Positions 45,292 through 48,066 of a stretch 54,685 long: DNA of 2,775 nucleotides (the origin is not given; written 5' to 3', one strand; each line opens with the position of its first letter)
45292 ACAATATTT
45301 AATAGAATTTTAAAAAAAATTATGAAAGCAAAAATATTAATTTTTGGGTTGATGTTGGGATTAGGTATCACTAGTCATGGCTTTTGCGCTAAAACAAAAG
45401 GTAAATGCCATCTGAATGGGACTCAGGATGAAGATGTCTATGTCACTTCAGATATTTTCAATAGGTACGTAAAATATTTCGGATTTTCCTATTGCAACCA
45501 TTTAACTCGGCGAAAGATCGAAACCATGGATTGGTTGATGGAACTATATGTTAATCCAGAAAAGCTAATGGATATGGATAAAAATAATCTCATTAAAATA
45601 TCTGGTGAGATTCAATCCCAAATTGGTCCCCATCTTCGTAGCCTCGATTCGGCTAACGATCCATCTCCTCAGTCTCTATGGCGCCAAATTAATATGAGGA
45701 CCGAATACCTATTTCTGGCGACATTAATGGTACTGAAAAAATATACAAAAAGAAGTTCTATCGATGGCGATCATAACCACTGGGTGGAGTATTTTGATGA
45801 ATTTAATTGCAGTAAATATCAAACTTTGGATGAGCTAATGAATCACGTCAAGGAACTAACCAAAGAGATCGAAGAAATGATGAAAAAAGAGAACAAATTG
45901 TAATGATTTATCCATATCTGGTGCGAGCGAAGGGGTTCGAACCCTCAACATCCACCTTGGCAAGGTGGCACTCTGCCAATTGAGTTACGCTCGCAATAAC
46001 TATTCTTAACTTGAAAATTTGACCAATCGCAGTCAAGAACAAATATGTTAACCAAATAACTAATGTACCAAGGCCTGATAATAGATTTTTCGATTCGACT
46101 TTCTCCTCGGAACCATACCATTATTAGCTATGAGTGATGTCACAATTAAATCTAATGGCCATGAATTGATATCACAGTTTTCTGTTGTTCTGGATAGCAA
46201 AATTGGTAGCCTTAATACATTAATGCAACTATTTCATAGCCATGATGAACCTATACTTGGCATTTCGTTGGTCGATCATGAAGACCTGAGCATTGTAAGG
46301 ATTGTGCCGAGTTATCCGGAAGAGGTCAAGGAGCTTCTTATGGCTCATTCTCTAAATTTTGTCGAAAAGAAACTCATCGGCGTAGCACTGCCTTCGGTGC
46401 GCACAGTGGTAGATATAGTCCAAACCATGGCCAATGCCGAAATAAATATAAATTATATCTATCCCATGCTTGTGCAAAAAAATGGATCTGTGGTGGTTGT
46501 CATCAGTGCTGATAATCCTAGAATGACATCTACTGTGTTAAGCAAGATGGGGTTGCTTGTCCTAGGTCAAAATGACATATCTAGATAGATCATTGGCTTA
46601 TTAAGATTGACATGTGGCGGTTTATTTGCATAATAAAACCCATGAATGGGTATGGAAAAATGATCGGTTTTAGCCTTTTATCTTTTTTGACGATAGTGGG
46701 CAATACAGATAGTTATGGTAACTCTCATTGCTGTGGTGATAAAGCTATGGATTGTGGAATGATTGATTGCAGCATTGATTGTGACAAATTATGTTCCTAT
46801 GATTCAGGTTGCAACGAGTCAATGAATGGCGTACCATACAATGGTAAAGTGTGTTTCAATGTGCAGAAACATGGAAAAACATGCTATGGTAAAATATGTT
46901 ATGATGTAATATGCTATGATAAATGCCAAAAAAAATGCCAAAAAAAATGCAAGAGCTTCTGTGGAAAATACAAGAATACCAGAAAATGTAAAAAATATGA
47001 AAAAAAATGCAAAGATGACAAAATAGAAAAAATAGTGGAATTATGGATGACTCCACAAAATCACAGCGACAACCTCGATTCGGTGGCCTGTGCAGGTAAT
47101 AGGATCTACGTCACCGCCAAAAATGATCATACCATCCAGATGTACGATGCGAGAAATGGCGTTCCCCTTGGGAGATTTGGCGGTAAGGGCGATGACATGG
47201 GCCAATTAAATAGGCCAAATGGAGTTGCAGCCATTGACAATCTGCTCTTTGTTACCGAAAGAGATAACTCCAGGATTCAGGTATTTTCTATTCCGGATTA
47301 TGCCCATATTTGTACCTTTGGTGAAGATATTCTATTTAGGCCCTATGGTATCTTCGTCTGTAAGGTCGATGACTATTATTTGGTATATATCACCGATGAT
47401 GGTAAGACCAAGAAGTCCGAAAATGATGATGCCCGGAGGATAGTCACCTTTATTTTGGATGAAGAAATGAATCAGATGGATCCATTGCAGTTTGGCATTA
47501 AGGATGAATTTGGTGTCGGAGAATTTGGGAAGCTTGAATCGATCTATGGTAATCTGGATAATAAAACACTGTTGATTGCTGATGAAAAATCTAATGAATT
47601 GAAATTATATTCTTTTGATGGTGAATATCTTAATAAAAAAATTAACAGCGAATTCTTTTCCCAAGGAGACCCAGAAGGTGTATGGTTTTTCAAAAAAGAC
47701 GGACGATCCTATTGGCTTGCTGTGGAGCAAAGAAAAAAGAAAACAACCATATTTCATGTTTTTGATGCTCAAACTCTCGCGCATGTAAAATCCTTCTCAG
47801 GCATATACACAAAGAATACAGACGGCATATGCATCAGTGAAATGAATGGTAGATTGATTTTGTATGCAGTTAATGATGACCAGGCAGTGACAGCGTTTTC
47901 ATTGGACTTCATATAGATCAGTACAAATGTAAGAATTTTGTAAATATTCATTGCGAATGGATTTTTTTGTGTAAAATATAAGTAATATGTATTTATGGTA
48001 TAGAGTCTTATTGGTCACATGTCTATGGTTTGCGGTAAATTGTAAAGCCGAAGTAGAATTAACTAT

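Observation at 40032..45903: A shared C-terminal module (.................hydrophobic helix...ELTK) in ORF B and ORF C, and as a stand-alone secreted protein (ORF E)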

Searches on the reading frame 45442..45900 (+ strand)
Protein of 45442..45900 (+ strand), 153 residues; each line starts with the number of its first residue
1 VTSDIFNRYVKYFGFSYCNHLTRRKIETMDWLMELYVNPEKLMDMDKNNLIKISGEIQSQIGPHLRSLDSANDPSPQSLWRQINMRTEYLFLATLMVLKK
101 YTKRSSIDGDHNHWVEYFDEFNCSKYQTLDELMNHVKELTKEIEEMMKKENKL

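Call 19: find_related_loci(query=A1, collection=genome_contigs, flank=10000)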
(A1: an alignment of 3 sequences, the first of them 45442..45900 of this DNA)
Query A1 (153 aa) in genome_contigs; peptide patterns used: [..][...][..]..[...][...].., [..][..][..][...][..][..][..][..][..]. (x = any residue, [..] = any of these).
128 stretches matched a pattern, but none encodes a relative of the query by tblastn (E <= 1e-3).

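Call 29: search_protein_representatives(alignment_id=A1)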
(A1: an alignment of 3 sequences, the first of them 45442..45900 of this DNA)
Query: 3 sequences, 168 profile positions. Proteins with E-value up to 0.001 (for the whole library): 6; up to 1e-10: 3; up to 1e-30: 3. The best 6 are listed.
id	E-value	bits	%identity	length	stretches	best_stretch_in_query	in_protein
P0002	1.4e-67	243.3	-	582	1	1-168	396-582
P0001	7.8e-64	231.1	-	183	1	1-168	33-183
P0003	6.9e-57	208.5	-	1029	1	2-168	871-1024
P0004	1.3e-06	45.0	-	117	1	83-165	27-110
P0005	1.8e-06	44.5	-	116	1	1-81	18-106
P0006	5.1e-04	36.5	-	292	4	133-158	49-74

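Call 31: find_encoding_contigs(protein=P0004, flank=10000)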
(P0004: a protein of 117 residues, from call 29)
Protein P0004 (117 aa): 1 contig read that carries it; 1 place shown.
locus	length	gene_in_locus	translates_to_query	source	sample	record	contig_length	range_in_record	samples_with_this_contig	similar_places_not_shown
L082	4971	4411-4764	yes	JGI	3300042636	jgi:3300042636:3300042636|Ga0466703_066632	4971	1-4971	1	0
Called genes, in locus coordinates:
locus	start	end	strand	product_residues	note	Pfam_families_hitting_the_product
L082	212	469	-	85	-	PF00886:Ribosomal_S16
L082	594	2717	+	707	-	-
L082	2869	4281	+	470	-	-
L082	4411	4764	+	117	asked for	-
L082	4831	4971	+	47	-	?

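Call 32: find_encoding_contigs(protein=P0005, flank=10000)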
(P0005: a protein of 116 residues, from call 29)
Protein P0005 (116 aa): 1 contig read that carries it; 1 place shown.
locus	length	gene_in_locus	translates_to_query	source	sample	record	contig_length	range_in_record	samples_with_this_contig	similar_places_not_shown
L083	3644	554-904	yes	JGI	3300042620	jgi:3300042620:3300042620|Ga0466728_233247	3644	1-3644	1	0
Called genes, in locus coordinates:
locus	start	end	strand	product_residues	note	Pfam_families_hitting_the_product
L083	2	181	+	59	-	?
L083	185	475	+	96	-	-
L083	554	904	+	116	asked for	-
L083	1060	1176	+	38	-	-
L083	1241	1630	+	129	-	-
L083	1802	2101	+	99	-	-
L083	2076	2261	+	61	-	-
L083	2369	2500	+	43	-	-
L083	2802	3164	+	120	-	PF02879:PGM_PMM_II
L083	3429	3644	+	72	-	?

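Call 90: find_related_loci(query=A1, collection=viral_contigs, flank=5000)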
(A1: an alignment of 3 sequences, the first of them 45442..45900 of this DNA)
Query A1 (153 aa) in viral_contigs; peptide patterns used: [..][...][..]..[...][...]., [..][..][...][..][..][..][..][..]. (x = any residue, [..] = any of these).
359 stretches matched a pattern, but none encodes a relative of the query by tblastn (E <= 1e-3).

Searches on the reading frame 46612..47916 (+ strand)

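Call 7: search_protein_families(library=pfam, proteins=[window:46612-47916:+], max_evalue=0.1)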
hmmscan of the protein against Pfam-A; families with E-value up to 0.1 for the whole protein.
window:46612-47916:+ (434 aa): 3 families
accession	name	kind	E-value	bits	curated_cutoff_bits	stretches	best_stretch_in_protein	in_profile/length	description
PF01436.27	NHL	-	2.2e-07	31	20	1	199-225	1-28/28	NHL repeat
PF25174.1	Beta-prop_THOC3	-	0.0032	16.9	305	1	147-197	41-93/272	THOC3 beta-propeller domain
PF13449.12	Phytase-like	-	0.015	15.6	27.6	0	381-423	240-282/284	Esterase-like activity of phytase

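Call 8: search_protein_families(library=ncbifam, proteins=[window:46612-47916:+], max_evalue=0.1)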
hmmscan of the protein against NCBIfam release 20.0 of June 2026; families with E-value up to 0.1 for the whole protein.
window:46612-47916:+ (434 aa): 1 family
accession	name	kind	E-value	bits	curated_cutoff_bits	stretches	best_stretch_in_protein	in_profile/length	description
NF035926.1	scyF_NHL_VPEP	equivalog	5.4e-08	32.4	350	1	163-239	211-286/376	scytonemin biosynthesis PEP-CTERM protein ScyF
